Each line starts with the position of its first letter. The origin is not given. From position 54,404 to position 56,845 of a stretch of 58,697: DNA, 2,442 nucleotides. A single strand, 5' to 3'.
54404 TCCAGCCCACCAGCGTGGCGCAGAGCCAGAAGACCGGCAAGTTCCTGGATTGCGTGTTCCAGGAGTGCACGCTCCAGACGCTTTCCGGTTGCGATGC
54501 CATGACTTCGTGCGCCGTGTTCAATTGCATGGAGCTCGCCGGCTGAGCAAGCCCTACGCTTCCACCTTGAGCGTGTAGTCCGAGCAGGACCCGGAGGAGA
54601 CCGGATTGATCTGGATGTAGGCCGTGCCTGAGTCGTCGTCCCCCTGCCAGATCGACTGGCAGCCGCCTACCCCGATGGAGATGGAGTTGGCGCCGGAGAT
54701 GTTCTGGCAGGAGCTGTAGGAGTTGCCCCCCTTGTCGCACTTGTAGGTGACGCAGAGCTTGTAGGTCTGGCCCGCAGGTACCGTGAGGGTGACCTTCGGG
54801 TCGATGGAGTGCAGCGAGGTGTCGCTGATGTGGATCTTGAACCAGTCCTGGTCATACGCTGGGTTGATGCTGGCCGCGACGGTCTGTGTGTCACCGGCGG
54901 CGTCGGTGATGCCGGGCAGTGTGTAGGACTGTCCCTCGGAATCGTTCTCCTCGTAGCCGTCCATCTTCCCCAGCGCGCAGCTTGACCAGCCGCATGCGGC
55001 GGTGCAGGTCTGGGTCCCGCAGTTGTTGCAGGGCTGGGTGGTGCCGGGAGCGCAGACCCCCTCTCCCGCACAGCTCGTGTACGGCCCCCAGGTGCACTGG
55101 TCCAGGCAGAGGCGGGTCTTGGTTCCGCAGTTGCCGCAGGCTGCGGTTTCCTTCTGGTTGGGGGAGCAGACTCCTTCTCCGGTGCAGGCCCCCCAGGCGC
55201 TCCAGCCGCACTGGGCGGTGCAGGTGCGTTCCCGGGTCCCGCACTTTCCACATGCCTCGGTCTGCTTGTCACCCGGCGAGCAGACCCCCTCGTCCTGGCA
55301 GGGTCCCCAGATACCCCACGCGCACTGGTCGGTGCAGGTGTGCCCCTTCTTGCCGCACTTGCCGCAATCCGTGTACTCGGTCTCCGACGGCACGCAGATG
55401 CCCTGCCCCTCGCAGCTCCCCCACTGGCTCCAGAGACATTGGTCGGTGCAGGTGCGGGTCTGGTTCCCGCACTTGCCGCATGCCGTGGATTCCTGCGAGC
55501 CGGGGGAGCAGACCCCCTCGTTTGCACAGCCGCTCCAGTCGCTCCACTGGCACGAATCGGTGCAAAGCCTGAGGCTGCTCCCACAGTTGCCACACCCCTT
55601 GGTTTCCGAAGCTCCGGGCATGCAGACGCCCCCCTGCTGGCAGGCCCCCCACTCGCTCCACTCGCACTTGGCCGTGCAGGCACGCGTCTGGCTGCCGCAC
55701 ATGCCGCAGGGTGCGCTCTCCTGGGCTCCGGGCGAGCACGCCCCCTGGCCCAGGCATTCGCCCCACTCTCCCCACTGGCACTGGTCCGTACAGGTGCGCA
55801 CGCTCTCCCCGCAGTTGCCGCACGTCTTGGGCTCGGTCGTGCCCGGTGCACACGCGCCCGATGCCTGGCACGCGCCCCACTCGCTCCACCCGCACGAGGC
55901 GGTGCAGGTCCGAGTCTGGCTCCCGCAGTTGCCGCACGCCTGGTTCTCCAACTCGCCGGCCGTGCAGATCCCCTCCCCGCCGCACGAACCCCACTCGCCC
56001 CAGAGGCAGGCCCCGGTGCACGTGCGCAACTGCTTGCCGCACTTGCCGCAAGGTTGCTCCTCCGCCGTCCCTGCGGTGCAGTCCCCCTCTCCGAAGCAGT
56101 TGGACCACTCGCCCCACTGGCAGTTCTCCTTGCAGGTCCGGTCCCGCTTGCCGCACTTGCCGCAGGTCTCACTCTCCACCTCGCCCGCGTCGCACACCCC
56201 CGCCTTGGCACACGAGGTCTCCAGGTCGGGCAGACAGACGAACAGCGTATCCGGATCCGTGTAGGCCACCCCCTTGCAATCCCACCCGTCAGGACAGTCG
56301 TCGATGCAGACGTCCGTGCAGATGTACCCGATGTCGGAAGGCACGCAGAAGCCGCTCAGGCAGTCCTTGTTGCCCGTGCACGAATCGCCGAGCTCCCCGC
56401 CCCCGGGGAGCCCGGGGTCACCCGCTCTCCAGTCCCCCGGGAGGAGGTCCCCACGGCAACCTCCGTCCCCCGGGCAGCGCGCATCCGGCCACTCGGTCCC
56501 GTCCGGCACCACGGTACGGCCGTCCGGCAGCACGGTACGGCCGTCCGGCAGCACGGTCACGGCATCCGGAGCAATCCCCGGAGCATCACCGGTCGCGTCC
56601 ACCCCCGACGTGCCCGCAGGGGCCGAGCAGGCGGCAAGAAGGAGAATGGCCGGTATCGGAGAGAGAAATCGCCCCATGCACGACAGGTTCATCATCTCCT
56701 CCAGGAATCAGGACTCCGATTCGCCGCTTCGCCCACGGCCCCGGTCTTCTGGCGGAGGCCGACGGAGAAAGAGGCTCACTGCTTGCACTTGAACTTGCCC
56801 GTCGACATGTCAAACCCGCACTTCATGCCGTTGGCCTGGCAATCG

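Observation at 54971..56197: Ten and a half 38-residue Cys/Trp/Arg repeats resembling circularly shifted thrombospondin type-1 repeats in a bacterial lipoprotein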

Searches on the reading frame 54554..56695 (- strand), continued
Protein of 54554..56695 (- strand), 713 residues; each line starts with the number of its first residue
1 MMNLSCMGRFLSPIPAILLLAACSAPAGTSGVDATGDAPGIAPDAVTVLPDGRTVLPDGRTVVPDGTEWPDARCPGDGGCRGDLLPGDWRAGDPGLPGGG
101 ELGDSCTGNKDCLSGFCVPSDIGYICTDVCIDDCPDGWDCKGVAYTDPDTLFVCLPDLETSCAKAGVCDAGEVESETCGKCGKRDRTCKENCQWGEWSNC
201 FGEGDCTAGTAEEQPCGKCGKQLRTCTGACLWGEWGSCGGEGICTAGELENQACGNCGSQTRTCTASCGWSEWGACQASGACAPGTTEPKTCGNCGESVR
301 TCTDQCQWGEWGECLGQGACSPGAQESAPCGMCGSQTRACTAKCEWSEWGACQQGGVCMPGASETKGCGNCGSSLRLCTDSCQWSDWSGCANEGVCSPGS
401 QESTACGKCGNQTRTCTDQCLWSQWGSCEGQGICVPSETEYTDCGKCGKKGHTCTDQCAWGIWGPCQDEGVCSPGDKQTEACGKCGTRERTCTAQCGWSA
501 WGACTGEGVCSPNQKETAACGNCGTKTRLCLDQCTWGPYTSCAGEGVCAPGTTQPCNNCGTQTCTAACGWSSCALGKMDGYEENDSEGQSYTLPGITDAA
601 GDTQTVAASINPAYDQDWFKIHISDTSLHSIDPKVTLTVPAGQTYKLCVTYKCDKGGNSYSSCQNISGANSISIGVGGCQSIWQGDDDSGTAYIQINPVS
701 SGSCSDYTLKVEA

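Call 67: find_encoding_contigs(protein=P0037, flank=8000, max_places=2)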
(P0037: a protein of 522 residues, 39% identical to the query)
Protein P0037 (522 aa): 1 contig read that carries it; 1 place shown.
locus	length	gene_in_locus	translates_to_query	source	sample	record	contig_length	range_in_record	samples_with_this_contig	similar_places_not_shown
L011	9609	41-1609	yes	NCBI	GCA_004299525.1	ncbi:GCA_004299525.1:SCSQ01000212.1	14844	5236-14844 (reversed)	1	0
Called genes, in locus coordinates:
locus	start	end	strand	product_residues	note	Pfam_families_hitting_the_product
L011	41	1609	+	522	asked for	PF11617:Cu-binding_MopE (weak)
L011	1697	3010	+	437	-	PF11614:FixG_C (faint), PF15418:DUF4625 (faint), PF10633:NPCBM_assoc (faint)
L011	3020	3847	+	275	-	-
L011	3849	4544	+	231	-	-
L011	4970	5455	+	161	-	-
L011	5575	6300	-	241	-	PF11139:SfLAP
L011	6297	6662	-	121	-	-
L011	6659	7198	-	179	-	PF07884:VKOR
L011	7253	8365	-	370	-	PF01073:3Beta_HSD, PF01370:Epimerase, PF02719:Polysacc_synt_2, PF07993:NAD_binding_4 (faint), PF13460:NAD_binding_10 (faint), PF16363:GDP_Man_Dehyd, PF01370:Epimerase, PF16363:GDP_Man_Dehyd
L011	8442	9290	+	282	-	PF01073:3Beta_HSD, PF01370:Epimerase, PF04321:RmlD_sub_bind, PF16363:GDP_Man_Dehyd, PF02719:Polysacc_synt_2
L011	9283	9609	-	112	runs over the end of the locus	PF02643:DUF192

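Call 71: search_protein_families(library=pfam, proteins=[P0111, P0087, P0011, P0039, P0047, P0104], max_evalue=0.01)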
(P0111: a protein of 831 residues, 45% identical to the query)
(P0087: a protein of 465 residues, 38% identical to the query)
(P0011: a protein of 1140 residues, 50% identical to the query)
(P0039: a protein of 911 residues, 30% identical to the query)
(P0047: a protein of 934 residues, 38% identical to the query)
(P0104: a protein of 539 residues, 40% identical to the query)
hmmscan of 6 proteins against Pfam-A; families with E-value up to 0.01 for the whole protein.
P0111 (831 aa): 2 families
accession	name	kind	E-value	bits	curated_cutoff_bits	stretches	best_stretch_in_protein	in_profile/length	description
PF04885.19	Stig1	-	1.1e-07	32.7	24.1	2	58-100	41-83/85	Stigma-specific STIG1-like protein family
PF11617.13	Cu-binding_MopE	-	5.8e-05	23.7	27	0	175-191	14-30/30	Putative metal-binding motif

P0087 (465 aa): 1 family
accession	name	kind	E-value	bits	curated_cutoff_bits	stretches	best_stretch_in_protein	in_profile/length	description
PF13948.11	DUF4215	-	6.1e-06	26.9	27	2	75-103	20-47/47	Domain of unknown function (DUF4215)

P0011 (1140 aa): 1 family
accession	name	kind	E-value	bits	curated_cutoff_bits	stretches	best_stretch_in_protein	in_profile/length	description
PF00526.23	Dicty_CTDC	-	8.4e-06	25.9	27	3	276-295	2-21/24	Dictyostelium (slime mold) repeat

P0039 (911 aa): 0 families

P0047 (934 aa): 0 families

P0104 (539 aa): 0 families

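Call 73: search_protein_families(library=ncbifam, proteins=[P0067, P0108, P0102, P0045, P0089, P0078, P0088, P0103, P0030, P0007], max_evalue=0.01)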
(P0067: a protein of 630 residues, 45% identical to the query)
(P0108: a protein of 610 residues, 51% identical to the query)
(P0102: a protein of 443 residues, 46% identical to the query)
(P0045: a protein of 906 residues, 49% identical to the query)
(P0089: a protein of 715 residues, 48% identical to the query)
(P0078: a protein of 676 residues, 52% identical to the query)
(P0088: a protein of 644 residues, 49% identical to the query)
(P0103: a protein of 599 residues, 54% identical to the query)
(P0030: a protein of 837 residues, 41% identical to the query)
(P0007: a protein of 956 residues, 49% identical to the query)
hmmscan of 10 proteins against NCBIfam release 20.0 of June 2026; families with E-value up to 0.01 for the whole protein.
P0067 (630 aa): 13 families
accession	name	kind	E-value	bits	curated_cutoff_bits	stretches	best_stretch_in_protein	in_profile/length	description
NF052530.1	Heli_ShapePgp3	exception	2.5e-14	53.1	300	1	57-164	164-255/270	peptidoglycan metallopeptidase Pgp3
NF008652.0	PRK11649.1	equivalog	2.1e-13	49.7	341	1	61-158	312-395/439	murein DD-endopeptidase MepM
NF053825.1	PdgNdpepShyA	equivalog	6.3e-12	44.9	700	1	61-159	295-379/425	peptidoglycan DD-endopeptidase ShyA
NF052336.1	PdgHdaseHSB100310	equivalog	3.7e-11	42.9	500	1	101-194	84-174/316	peptidoglycan hydrolase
NF053824.1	PdgNdpepShyC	equivalog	7.5e-10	38.3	700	1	61-160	295-380/429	peptidoglycan DD-endopeptidase ShyC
NF041208.1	celldiv_DipM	equivalog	5.6e-08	32.4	740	1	63-162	320-406/419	cell division endopeptidase DipM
NF050804.1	CellDivDipMCaul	equivalog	8.9e-08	31.4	900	1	63-159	529-612/634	cell division endopeptidase DipM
NF040883.1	amid_act_ActS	equivalog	1e-07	31.5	375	1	61-158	135-218/242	amidase activator ActS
NF008123.1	PRK10871.1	equivalog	6.5e-07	29.1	311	1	74-167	268-356/365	murein hydrolase activator NlpD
NF052529.1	PG_M23_Pgp6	exception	6.8e-07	28.3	600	1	101-161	362-420/452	peptidoglycan metallopeptidase Pgp6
NF053738.1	S2SprSpoIIQBc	equivalog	0.00017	21.3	250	1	103-161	153-211/232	stage II sporulation protein SpoIIQ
NF004799.0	PRK06148.1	subfamily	0.0024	15.9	1128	1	62-158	441-535/1015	hypothetical protein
NF008644.1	PRK11637.1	equivalog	0.0058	15.7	270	1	73-175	289-385/385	murein hydrolase activator EnvC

P0108 (610 aa): 12 families
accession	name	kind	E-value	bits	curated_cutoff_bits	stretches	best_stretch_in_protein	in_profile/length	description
NF052530.1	Heli_ShapePgp3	exception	7e-14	51.6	300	1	60-168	167-261/270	peptidoglycan metallopeptidase Pgp3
NF053824.1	PdgNdpepShyC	equivalog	1.9e-13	50.1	700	1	59-168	295-390/429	peptidoglycan DD-endopeptidase ShyC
NF008652.0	PRK11649.1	equivalog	3.3e-12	45.8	341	1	59-167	312-406/439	murein DD-endopeptidase MepM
NF052336.1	PdgHdaseHSB100310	equivalog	2.2e-10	40.4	500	1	66-162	63-145/316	peptidoglycan hydrolase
NF053825.1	PdgNdpepShyA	equivalog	3.4e-10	39.2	700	1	58-164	294-386/425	peptidoglycan DD-endopeptidase ShyA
NF050804.1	CellDivDipMCaul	equivalog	2.7e-08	33.1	900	1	67-166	535-621/634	cell division endopeptidase DipM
NF053738.1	S2SprSpoIIQBc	equivalog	5.9e-08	32.6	250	1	102-168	154-220/232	stage II sporulation protein SpoIIQ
NF008123.1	PRK10871.1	equivalog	2.4e-07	30.5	311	1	59-168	264-359/365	murein hydrolase activator NlpD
NF041208.1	celldiv_DipM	equivalog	2.7e-07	30.2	740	1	61-165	320-411/419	cell division endopeptidase DipM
NF052529.1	PG_M23_Pgp6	exception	4.4e-06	25.6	600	1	99-167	362-428/452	peptidoglycan metallopeptidase Pgp6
NF008644.1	PRK11637.1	equivalog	7.4e-05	21.9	270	1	89-167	303-379/385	murein hydrolase activator EnvC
TIGR03901.2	MYXO-CTERM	domain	0.0015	18.9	20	1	563-594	1-31/34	MYXO-CTERM sorting domain-containing protein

P0102 (443 aa): 4 families
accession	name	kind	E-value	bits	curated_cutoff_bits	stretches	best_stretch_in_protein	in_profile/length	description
NF046104.1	PptglHdxlasePcsB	equivalog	3e-13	49.8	450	1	30-129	286-377/400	peptidoglycan hydrolase PcsB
NF052572.1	PtdglycHdlsScrM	equivalog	1.8e-07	30.5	400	1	69-133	84-153/373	peptidoglycan hydrolase ScrM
TIGR03901.2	MYXO-CTERM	domain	0.00012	22.4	20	1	397-429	1-33/34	MYXO-CTERM sorting domain-containing protein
NF006360.0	PRK08581.1-2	equivalog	0.00025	19.6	605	1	38-127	594-685/709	amidase domain-containing protein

P0045 (906 aa): 0 families

P0089 (715 aa): 2 families
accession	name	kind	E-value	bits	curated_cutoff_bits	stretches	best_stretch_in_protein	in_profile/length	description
TIGR02669.1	SpoIID_LytB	domain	1.1e-22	81.3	83.3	2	56-147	10-106/270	SpoIID/LytB domain-containing protein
TIGR02870.1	spore_II_D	equivalog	1.6e-12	47.2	234.75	2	56-148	76-191/338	stage II sporulation protein D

P0078 (676 aa): 10 families
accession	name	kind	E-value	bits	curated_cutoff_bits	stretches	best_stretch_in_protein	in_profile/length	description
NF008652.0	PRK11649.1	equivalog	1.2e-15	57.1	341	1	56-155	311-396/439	murein DD-endopeptidase MepM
NF053825.1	PdgNdpepShyA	equivalog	1.3e-15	57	700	1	20-154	265-378/425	peptidoglycan DD-endopeptidase ShyA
NF052530.1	Heli_ShapePgp3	exception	3.3e-13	49.4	300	1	57-165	166-260/270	peptidoglycan metallopeptidase Pgp3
NF053824.1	PdgNdpepShyC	equivalog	2.4e-11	43.2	700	1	56-155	294-379/429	peptidoglycan DD-endopeptidase ShyC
NF052336.1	PdgHdaseHSB100310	equivalog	1.9e-10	40.6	500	1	59-160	58-145/316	peptidoglycan hydrolase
NF050804.1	CellDivDipMCaul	equivalog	1.5e-09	37.2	900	1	60-162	530-619/634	cell division endopeptidase DipM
NF041208.1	celldiv_DipM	equivalog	3.7e-08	33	740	1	67-167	320-415/419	cell division endopeptidase DipM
NF040883.1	amid_act_ActS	equivalog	1.1e-05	24.8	375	1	68-166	138-230/242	amidase activator ActS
NF052529.1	PG_M23_Pgp6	exception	0.00011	21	600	1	97-155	362-418/452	peptidoglycan metallopeptidase Pgp6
NF053738.1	S2SprSpoIIQBc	equivalog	0.00031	20.5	250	1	101-165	155-219/232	stage II sporulation protein SpoIIQ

P0088 (644 aa): 12 families
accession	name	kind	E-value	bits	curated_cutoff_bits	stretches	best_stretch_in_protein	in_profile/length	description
NF052530.1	Heli_ShapePgp3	exception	3e-15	56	300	1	62-169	167-260/270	peptidoglycan metallopeptidase Pgp3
NF008652.0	PRK11649.1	equivalog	5e-13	48.5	341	1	62-170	313-407/439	murein DD-endopeptidase MepM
NF053825.1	PdgNdpepShyA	equivalog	2.1e-12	46.5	700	1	61-164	295-384/425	peptidoglycan DD-endopeptidase ShyA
NF052336.1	PdgHdaseHSB100310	equivalog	3e-12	46.6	500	1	60-164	55-145/316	peptidoglycan hydrolase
NF053824.1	PdgNdpepShyC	equivalog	1.5e-11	43.9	700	1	61-169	295-389/429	peptidoglycan DD-endopeptidase ShyC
NF052529.1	PG_M23_Pgp6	exception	2.9e-08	32.8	600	1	101-167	362-426/452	peptidoglycan metallopeptidase Pgp6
NF050804.1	CellDivDipMCaul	equivalog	1.6e-05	23.9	900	1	77-159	535-612/634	cell division endopeptidase DipM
TIGR03901.2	MYXO-CTERM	domain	0.0004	20.7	20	1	607-635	3-31/34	MYXO-CTERM sorting domain-containing protein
NF041208.1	celldiv_DipM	equivalog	0.00093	18.5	740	1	82-161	331-405/419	cell division endopeptidase DipM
NF053738.1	S2SprSpoIIQBc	equivalog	0.0042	16.7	250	1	104-169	154-219/232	stage II sporulation protein SpoIIQ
NF008644.1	PRK11637.1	equivalog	0.0051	15.8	270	1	102-169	315-379/385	murein hydrolase activator EnvC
NF047755.1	LIC_10271_M23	exception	0.0074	16.1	180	0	102-145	146-186/207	LIC_10271 family cell wall hydrolase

P0103 (599 aa): 9 families
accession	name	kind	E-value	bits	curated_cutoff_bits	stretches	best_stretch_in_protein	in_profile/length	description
NF052530.1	Heli_ShapePgp3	exception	9.8e-15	54.4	300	1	66-174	167-261/270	peptidoglycan metallopeptidase Pgp3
NF052336.1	PdgHdaseHSB100310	equivalog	6.3e-11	42.2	500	1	104-169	83-146/316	peptidoglycan hydrolase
NF008652.0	PRK11649.1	equivalog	1.3e-10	40.5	341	1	65-174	312-407/439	murein DD-endopeptidase MepM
NF053824.1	PdgNdpepShyC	equivalog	1.4e-10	40.7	700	1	65-183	295-399/429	peptidoglycan DD-endopeptidase ShyC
NF053825.1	PdgNdpepShyA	equivalog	2e-10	39.9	700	1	64-178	294-394/425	peptidoglycan DD-endopeptidase ShyA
NF050804.1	CellDivDipMCaul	equivalog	1.4e-06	27.4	900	1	76-172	530-621/634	cell division endopeptidase DipM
NF041208.1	celldiv_DipM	equivalog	1.7e-06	27.5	740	1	76-169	321-409/419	cell division endopeptidase DipM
NF052529.1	PG_M23_Pgp6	exception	6.5e-05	21.8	600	1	108-170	365-425/452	peptidoglycan metallopeptidase Pgp6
NF053738.1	S2SprSpoIIQBc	equivalog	0.0005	19.8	250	1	109-173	155-219/232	stage II sporulation protein SpoIIQ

P0030 (837 aa): 1 family
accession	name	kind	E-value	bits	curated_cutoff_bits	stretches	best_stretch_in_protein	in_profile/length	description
NF033679.1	DNRLRE_dom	domain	1.6e-13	51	34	1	45-193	1-154/164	DNRLRE domain-containing protein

P0007 (956 aa): 0 families

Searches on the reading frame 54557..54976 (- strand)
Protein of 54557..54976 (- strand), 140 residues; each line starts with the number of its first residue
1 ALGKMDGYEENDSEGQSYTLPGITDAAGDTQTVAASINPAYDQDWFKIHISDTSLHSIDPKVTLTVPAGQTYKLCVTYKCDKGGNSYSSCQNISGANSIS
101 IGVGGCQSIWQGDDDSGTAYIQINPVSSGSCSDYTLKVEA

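Call 7: search_protein_families(library=pfam, proteins=[window:54557-54976:-], max_evalue=10)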
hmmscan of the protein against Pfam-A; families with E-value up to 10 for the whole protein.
seq(140 aa): 1 family
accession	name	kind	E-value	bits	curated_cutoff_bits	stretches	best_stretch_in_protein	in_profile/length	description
PF25697.1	EBNA2_N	-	0.15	12.5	27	0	64-85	6-25/58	EBNA-2 N-terminal dimerization domain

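Call 39: search_solved_structures(query=A3, max_evalue=10, show_alignments=2)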
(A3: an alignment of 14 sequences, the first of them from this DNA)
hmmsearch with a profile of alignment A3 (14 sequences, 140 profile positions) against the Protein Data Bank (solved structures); distinct sequences matched with E-value up to 10: 3.
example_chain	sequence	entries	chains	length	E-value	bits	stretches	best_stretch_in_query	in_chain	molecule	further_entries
2jmc_A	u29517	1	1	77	0.7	13.1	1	37-84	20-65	Spectrin alpha chain, brain and P41 peptide chimera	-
1tuc_A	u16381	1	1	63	1.2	12.3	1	39-74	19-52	ALPHA-SPECTRIN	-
6lnw_C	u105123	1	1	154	1.5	12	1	55-138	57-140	Accessory secretory protein Asp3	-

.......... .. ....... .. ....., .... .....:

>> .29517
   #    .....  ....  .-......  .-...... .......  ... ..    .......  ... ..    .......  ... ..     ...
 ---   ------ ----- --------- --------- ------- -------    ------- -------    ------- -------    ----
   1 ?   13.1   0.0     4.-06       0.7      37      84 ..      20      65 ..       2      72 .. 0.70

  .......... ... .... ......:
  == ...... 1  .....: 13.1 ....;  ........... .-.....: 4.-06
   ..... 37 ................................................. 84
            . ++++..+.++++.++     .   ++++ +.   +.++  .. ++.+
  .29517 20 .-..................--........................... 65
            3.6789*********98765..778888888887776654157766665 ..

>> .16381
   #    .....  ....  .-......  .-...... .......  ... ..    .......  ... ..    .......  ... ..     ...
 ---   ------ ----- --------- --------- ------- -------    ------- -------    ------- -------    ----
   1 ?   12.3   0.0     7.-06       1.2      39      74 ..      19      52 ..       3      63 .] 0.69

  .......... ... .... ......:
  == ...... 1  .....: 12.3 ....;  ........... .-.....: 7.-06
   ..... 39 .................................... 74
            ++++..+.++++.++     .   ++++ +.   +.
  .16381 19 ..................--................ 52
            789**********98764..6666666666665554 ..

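Call 40: search_protein_families(library=pfam, alignment_id=A3, max_evalue=1)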
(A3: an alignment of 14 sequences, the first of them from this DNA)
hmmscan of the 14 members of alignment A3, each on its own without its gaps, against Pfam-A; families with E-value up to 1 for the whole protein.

A. member 1, seq(140 aa): 1 family
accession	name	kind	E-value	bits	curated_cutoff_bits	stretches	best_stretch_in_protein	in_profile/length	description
PF25697.1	EBNA2_N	-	0.15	12.5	27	0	64-85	6-25/58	EBNA-2 N-terminal dimerization domain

B. families by the number of members that match (of 14 scanned): 9 families
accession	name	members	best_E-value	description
PF00041.27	fn3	3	0.0023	Fibronectin type III domain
PF25697.1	EBNA2_N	2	0.068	EBNA-2 N-terminal dimerization domain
PF20525.3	DUF6740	1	0.012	Family of unknown function (DUF6740)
PF15780.11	ASH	1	0.017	Abnormal spindle-like microcephaly-assoc'd, ASPM-SPD-2-Hydin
PF21199.3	LAMININ_IV_B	1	0.027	Laminin IV type B domain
PF04076.19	BOF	1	0.039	Bacterial OB fold (BOF) protein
PF16394.10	DUF5003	1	0.091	Domain of unknown function (DUF5003)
PF00174.25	Oxidored_molyb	1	0.095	Oxidoreductase molybdopterin binding domain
PF14874.12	PapD-like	1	0.21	Flagellar-associated PapD-like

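Call 41: find_homologous_proteins(query=A3, max_evalue=0.001)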
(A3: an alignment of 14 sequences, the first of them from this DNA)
Query A3 (14 sequences) (140 aa, profile of the alignment): 6 proteins with E <= 0.001 among 1681 candidates.
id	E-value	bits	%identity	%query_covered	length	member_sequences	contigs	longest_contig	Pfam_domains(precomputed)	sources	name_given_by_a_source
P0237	5.5e-57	210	86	100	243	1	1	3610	-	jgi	-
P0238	4.9e-56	207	66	97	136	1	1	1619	-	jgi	jgi:hypothetical protein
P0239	1.2e-55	205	84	97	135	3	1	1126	-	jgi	jgi:hypothetical protein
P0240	2.9e-54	201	54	100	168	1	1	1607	-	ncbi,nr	ncbi:MAG: hypothetical protein FJ098_16770, partial [Deltaproteobacteria bacterium]|nr:hypothetical 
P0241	3.6e-43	165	41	96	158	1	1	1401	-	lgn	-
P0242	2.6e-41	159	49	97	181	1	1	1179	-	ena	-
